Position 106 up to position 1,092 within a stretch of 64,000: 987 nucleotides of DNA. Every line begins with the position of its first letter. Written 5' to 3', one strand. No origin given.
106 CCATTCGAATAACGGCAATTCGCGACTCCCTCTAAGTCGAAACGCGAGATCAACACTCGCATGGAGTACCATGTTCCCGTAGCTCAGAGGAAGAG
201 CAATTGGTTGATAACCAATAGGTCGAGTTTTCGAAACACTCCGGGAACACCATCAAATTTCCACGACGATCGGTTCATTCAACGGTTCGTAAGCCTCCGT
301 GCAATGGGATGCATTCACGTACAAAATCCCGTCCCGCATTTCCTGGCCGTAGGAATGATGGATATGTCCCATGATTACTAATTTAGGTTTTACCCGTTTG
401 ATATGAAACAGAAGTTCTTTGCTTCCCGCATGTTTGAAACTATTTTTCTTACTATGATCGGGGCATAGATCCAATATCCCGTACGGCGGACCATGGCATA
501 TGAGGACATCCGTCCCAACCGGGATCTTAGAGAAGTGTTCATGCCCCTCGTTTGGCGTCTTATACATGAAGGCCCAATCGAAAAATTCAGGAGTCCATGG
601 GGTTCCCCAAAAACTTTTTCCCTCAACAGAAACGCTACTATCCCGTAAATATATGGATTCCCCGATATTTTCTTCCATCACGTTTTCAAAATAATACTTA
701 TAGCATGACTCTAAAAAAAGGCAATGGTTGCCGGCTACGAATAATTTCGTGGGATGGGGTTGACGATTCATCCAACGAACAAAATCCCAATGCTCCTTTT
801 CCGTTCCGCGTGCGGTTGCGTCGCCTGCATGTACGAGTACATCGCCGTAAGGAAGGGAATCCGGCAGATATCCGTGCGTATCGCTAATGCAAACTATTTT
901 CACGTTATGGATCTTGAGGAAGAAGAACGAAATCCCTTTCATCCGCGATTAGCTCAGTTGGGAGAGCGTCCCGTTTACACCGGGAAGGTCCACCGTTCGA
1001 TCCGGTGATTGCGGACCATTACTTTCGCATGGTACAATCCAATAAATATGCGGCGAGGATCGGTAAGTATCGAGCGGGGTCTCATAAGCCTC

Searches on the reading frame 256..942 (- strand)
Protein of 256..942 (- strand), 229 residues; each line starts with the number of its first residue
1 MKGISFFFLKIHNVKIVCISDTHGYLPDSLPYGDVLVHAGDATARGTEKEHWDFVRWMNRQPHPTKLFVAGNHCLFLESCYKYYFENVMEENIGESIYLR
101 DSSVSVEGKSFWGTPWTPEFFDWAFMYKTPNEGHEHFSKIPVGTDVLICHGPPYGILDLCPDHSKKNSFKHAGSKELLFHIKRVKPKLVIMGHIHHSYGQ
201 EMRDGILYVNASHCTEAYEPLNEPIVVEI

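Call 74: search_protein_families(library=padloc, alignment_id=A4, max_evalue=0.001)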
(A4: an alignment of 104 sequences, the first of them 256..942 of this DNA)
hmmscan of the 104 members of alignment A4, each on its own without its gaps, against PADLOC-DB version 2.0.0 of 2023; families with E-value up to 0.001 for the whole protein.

A. member 1, window:256-942:- (229 aa): 1 family
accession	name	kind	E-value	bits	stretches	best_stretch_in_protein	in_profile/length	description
PDLC04908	PDC-S10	-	2.6e-72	240.7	1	12-228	8-215/223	-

B. families by the number of members that match (of 104 scanned): 62 families (the first 25 are shown)
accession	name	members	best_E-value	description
PDLC03949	RmrA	3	8.2e-07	-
PDLC02926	HTH_VI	2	1.1e-18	-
PDLC04142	capH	2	9.6e-12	capH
PDLC03665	Control_protein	2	2e-05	control protein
PDLC04775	PDC-M69A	2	9.3e-05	-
PDLC03951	RmrA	2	0.00019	-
PDLC04908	PDC-S10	1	2.6e-72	-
PDLC02990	DarG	1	7e-67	-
PDLC03701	HEase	1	2.1e-13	homing endonuclease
PDLC00337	PtuB1|PtuB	1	1.4e-10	Unknown function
PDLC00315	PtuB1|PtuB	1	1.6e-09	Unknown function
PDLC00340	PtuB1|PtuB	1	5.3e-08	Unknown function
PDLC03947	RmrA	1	6.4e-08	-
PDLC00325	PtuB1|PtuB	1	1e-07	Unknown function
PDLC00351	PtuB1|PtuB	1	1.7e-07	Unknown function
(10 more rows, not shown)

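Call 75: search_protein_families(library=pfam, alignment_id=A4, max_evalue=0.00001)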
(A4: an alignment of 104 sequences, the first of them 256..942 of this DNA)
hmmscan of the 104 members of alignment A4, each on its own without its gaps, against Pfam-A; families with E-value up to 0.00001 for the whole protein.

A. member 1, window:256-942:- (229 aa): 3 families
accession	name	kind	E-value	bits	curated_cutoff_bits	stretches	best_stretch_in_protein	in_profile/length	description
PF00149.33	Metallophos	-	8.3e-11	43.1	21.5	1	15-196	2-190/191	Calcineurin-like phosphoesterase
PF12850.12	Metallophos_2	-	3.1e-06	27.7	27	0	15-211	2-132/154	Calcineurin-like phosphoesterase superfamily domain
PF14582.11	Metallophos_3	-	4.1e-06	26.8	28.2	0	145-211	176-236/259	Metallophosphoesterase, calcineurin superfamily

B. families by the number of members that match (of 104 scanned): 40 families (the first 25 are shown)
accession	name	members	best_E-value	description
PF01381.28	HTH_3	2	2.2e-24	Helix-turn-helix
PF13560.12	HTH_31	2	4.3e-22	Helix-turn-helix domain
PF12844.13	HTH_19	2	9.5e-13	Helix-turn-helix domain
PF25045.1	vWA_Ro60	1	3.6e-53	Ro60 vWA domain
PF04095.22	NAPRTase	1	4.6e-51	Nicotinate phosphoribosyltransferase (NAPRTase) family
PF13614.12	AAA_31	1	9.7e-39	AAA domain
PF05731.17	TROVE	1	1.2e-37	TROVE domain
PF10127.15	RlaP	1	1.5e-35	RNA repair pathway DNA polymerase beta family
PF09588.16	YqaJ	1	4.2e-34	YqaJ-like viral recombinase domain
PF00239.26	Resolvase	1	8.8e-31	Resolvase, N terminal domain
PF01145.31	Band_7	1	2.3e-24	SPFH domain / Band 7 family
PF01661.27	Macro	1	2.7e-21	Macro domain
PF08346.17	AntA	1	2.5e-19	AntA/AntB antirepressor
PF18127.6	NAMPT_N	1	3e-17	Nicotinamide phosphoribosyltransferase, N-terminal domain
PF04221.18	RelB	1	8.7e-17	RelB antitoxin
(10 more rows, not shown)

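Call 76: search_protein_families(library=phrogs, alignment_id=A4, max_evalue=1e-10)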
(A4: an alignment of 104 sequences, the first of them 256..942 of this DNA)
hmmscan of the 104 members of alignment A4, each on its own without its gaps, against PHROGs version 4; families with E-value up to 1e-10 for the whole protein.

A. member 1, window:256-942:- (229 aa): 0 families

B. families by the number of members that match (of 104 scanned): 60 families (the first 25 are shown)
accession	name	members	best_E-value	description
phrog_338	-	2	1e-15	HNH endonuclease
phrog_448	-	1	3.3e-142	nicotinamide phosphoribosyl transferase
phrog_3657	-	1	1.5e-84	-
phrog_850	-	1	8.1e-78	RNA-binding protein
phrog_395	-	1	7.6e-71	cytidyltransferase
phrog_434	-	1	1e-60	RecE-like recombination exonuclease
phrog_2319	-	1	5.1e-60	-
phrog_164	-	1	4.9e-54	ParA-like partition protein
phrog_16547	-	1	3.3e-52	nicotinamide phosphoribosyl transferase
phrog_1033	-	1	1.1e-51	ParB-like partition protein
phrog_7371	-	1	4.2e-46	-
phrog_5931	-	1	8.1e-41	-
phrog_335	-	1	4.1e-40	phosphatase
phrog_63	-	1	6.9e-39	anti-repressor Ant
phrog_125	-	1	1.3e-37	DNA invertase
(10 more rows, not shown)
